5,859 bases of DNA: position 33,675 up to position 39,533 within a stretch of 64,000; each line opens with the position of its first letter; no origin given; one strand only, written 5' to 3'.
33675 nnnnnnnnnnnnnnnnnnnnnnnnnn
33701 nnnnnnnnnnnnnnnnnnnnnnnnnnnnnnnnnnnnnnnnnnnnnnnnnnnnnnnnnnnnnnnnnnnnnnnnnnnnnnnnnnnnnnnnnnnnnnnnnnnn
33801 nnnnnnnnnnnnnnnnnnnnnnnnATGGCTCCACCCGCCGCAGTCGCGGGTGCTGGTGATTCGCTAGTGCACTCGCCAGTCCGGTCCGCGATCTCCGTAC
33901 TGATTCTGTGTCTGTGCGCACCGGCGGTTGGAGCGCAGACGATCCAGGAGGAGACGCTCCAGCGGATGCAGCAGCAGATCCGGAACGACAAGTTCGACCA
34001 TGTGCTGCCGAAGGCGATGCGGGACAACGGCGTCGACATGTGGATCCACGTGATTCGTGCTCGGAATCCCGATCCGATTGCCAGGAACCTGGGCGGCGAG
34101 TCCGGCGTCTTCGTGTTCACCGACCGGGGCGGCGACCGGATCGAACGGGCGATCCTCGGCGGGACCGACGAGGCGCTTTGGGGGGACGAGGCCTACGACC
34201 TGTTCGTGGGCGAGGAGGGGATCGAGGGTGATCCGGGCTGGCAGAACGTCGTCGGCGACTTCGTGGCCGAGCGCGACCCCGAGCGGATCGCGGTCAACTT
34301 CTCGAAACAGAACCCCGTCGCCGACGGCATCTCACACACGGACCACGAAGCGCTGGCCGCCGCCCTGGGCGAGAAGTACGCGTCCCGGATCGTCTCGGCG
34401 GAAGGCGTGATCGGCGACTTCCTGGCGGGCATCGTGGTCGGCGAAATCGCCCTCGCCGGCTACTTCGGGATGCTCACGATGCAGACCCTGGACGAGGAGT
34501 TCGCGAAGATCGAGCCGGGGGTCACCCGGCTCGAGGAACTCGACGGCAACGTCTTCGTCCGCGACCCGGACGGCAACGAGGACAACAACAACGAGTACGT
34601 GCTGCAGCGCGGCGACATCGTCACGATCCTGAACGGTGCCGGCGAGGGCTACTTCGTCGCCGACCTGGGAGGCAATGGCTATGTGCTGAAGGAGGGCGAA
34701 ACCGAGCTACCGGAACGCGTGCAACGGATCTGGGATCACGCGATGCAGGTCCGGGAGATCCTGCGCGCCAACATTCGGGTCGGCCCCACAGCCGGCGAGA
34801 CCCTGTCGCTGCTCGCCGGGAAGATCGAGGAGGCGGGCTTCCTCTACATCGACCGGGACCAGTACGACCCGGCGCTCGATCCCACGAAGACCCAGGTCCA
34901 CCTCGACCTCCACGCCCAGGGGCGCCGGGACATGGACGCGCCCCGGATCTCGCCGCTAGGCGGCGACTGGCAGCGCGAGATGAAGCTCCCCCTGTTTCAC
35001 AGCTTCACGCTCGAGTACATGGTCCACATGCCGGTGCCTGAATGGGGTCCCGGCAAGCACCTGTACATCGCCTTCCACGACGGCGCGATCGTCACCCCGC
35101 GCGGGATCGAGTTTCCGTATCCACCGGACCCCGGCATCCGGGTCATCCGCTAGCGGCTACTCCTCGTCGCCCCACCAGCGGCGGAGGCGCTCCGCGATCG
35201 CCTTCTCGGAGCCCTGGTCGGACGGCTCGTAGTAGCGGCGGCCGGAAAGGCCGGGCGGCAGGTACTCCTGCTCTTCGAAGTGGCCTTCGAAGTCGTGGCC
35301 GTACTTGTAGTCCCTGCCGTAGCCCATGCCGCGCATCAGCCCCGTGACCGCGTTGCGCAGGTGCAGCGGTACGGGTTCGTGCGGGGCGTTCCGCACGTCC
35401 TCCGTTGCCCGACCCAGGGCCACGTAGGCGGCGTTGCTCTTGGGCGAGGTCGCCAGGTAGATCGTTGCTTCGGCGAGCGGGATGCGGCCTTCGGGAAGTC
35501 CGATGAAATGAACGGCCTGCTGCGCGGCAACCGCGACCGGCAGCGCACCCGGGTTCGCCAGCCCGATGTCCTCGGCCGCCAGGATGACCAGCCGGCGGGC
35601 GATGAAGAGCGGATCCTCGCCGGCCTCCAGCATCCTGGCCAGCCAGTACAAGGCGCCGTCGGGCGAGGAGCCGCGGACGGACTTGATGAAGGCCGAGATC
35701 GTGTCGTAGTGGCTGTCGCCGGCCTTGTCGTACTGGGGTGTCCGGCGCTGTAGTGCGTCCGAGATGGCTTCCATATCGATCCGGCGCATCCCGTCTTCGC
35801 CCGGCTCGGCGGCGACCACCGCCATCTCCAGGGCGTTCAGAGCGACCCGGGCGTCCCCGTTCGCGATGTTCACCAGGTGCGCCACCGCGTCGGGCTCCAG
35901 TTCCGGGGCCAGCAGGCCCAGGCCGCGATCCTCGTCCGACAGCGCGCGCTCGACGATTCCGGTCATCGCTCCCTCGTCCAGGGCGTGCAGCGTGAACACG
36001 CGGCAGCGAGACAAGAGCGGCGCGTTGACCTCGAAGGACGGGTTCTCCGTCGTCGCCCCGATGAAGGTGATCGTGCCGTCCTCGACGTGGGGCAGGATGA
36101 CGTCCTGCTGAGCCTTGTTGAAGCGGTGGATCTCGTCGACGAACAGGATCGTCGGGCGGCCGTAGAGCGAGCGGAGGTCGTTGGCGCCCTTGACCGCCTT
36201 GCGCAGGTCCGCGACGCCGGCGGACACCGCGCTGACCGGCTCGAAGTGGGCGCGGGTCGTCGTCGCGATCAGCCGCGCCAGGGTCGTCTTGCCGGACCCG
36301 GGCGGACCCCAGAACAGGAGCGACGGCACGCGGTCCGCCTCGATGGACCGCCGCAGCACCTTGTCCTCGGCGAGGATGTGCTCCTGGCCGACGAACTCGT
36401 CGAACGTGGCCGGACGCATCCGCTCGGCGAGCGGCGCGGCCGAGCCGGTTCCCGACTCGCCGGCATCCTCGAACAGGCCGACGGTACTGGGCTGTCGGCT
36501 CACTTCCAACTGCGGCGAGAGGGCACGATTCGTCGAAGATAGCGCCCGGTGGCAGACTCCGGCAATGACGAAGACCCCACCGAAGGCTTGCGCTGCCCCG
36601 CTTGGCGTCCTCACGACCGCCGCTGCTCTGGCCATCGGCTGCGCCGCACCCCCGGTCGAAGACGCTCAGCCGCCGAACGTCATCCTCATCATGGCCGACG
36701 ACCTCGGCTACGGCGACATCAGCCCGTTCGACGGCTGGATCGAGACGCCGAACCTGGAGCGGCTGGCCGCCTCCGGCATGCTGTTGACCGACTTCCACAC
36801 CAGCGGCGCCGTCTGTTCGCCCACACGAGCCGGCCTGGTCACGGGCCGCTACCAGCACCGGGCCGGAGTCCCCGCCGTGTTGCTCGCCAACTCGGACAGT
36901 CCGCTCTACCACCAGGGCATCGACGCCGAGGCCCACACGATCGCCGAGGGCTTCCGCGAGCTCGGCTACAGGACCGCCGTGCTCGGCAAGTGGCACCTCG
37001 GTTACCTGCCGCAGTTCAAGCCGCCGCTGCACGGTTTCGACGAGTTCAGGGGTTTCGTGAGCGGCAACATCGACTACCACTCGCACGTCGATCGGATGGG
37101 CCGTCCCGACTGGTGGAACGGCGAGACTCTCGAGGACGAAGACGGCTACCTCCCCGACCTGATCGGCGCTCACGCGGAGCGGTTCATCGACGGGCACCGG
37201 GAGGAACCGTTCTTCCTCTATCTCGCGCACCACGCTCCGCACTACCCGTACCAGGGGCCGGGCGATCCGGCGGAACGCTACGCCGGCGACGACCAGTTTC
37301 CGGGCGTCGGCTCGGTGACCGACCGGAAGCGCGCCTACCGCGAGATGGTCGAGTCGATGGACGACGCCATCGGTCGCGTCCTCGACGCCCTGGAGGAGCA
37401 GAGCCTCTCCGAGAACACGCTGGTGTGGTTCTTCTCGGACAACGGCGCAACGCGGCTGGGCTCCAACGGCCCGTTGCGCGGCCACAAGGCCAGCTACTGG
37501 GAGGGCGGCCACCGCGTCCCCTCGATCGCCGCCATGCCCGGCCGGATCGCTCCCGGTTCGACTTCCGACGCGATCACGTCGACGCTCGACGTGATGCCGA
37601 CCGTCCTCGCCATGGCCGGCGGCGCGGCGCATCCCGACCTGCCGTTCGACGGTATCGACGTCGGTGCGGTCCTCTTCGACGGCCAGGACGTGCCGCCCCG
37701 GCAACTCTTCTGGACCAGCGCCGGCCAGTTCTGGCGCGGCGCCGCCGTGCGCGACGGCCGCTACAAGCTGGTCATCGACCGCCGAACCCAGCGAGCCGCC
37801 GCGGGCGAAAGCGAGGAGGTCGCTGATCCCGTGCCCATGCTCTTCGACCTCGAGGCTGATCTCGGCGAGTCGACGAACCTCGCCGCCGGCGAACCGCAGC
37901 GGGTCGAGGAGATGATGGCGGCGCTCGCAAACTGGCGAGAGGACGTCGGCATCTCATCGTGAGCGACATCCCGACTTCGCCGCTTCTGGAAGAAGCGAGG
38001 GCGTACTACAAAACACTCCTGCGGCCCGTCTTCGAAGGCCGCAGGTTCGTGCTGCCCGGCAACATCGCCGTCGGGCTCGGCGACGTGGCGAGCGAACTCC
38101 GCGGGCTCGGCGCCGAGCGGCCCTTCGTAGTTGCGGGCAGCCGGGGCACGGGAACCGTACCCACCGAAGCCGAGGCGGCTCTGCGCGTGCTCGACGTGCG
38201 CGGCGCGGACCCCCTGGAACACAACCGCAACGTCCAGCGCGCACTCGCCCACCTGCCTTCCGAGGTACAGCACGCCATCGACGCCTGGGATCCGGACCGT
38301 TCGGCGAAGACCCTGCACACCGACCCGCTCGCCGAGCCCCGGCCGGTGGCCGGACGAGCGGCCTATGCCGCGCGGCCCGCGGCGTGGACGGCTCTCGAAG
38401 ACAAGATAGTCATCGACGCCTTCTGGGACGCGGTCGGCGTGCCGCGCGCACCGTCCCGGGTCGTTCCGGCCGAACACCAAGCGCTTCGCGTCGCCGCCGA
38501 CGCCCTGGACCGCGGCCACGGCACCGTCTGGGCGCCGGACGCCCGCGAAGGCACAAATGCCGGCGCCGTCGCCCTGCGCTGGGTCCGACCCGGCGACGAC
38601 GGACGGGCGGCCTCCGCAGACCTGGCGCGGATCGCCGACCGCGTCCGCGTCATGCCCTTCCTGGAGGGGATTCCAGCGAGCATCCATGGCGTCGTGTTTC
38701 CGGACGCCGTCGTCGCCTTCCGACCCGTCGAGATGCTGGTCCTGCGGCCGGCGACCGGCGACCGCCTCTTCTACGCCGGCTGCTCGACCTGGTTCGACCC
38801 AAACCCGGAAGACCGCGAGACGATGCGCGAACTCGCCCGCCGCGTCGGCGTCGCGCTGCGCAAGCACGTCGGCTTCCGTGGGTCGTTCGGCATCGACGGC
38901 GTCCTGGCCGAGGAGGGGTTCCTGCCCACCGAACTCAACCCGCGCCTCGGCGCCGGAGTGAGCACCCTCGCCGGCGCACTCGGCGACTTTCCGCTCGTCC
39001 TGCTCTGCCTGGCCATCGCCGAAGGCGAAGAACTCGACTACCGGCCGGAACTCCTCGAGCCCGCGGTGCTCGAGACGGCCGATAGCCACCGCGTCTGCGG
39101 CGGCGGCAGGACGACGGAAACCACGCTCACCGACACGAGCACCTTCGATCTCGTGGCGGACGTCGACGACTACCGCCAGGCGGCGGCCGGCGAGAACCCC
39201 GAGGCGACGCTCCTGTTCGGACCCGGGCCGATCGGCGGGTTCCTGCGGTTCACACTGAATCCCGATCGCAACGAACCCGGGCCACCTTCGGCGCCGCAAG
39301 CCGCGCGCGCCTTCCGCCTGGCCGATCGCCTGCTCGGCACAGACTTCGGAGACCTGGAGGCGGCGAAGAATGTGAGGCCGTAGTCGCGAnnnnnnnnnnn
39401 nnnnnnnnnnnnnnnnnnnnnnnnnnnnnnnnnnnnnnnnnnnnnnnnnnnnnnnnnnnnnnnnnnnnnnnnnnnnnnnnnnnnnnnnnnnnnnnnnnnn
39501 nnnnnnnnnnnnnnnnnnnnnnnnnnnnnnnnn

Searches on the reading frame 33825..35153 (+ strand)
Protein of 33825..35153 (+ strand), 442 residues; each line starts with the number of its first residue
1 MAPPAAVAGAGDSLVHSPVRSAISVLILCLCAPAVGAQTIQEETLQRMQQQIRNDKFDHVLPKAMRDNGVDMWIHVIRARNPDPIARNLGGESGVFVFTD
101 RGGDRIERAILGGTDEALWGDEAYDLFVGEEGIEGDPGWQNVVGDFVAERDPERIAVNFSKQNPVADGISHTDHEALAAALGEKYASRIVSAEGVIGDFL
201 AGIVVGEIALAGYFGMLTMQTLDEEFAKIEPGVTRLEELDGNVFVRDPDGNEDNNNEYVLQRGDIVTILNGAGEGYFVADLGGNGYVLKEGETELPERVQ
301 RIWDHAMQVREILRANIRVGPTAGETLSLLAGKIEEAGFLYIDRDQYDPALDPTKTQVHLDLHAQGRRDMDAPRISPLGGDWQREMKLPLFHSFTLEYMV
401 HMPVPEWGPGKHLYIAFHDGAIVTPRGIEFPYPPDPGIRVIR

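Call 42: search_protein_families(library=pfam, proteins=[window:33825-35153:+], max_evalue=0.00001)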
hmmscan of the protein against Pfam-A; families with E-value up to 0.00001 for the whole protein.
window:33825-35153:+ (442 aa): 0 families

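Call 69: search_protein_families(library=ncbifam, proteins=[window:33825-35153:+], max_evalue=0.01)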
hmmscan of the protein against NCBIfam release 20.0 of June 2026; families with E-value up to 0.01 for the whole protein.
window:33825-35153:+ (442 aa): 0 families

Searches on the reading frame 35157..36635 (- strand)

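Call 6: search_protein_families(library=pfam, proteins=[window:35157-36635:-], max_evalue=0.001)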
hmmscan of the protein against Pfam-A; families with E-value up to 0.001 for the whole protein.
window:35157-36635:- (492 aa): 11 families
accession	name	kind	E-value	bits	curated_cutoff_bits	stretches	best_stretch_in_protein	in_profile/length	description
PF12002.13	MgsA_C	-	9.3e-70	234.3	27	1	322-488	1-167/167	MgsA AAA+ ATPase C terminal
PF16193.11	AAA_assoc_2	-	1.7e-27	95.9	34.3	1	245-321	6-81/81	AAA C-terminal domain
PF00004.35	AAA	-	1.3e-15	58.5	21.2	1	106-213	1-125/131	ATPase family associated with various cellular activities (AAA)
PF05496.18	RuvB_N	-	1.5e-15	57.8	27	1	73-192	1-116/159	Holliday junction DNA helicase RuvB P-loop domain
PF13191.12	AAA_16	-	1.2e-06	29.6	32.6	0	81-127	2-48/167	AAA ATPase domain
PF07728.20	AAA_5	-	1.6e-05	25.4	22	1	106-192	2-98/139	AAA domain (dynein-related subfamily)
PF01078.27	Mg_chelatase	-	5.5e-05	23.1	20.3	0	105-125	24-44/207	Magnesium chelatase, subunit ChlI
PF00158.32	Sigma54_activat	-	0.00017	21.8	20.2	0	163-198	96-131/168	Sigma-54 interaction domain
PF13173.12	AAA_14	-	0.00041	20.8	27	1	107-219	6-123/129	AAA domain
PF13401.12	AAA_22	-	0.00072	20.3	27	0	105-171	7-77/130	AAA domain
PF20720.3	nSTAND3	-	0.00081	19.6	27.2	0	106-149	20-62/155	Novel STAND NTPase 3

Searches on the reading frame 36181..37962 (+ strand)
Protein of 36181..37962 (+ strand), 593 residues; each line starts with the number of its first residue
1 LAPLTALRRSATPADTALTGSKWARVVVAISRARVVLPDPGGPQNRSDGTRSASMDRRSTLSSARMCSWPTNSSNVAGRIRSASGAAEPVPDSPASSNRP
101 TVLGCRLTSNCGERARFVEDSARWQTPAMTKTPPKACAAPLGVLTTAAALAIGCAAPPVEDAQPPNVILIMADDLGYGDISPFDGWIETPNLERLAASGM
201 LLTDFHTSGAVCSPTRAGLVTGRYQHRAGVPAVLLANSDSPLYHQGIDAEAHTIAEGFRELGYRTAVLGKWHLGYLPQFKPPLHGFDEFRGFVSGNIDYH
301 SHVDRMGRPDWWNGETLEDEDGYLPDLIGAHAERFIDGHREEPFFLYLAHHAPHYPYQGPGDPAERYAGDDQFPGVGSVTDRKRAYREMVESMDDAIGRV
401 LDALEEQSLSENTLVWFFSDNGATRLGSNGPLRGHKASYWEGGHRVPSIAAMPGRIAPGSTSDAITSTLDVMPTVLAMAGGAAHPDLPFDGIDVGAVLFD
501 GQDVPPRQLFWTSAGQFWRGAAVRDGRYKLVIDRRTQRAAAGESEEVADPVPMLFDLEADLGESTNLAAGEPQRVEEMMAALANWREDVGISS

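Call 6: search_protein_families(library=pfam, proteins=[window:36181-37962:+], max_evalue=0.001)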
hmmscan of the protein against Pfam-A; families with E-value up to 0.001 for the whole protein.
window:36181-37962:+ (593 aa): 3 families
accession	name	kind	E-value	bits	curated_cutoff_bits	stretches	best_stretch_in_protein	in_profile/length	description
PF00884.28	Sulfatase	-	1.3e-60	205.7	25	1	165-480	1-300/301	Sulfatase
PF01663.27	Phosphodiest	-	4.2e-08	33.6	23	1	167-426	1-224/342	Type I phosphodiesterase / nucleotide pyrophosphatase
PF14707.11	Sulfatase_C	-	2.1e-05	25.6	30.9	1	522-586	16-93/127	C-terminal region of aryl-sulfatase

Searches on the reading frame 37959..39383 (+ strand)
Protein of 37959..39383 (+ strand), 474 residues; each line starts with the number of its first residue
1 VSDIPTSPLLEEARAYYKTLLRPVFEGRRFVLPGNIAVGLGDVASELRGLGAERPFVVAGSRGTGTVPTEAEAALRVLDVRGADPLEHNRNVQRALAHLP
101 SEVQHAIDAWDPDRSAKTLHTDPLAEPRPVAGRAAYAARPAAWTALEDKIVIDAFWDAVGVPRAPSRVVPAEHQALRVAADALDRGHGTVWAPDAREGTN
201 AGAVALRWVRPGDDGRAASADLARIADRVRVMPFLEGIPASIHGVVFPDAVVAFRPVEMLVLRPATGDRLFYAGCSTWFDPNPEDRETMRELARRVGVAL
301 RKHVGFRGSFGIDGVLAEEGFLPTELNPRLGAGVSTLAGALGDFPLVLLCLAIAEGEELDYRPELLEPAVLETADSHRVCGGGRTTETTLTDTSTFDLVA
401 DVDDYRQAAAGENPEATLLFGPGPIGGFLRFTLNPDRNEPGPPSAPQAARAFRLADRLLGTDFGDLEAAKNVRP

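Call 6: search_protein_families(library=pfam, proteins=[window:37959-39383:+], max_evalue=0.001)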
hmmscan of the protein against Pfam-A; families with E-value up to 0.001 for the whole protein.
window:37959-39383:+ (474 aa): 1 family
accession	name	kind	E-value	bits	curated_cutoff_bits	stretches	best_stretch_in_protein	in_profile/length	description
PF02655.19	ATP-grasp_3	-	2.6e-05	24.8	23.2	1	231-332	65-159/160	ATP-grasp domain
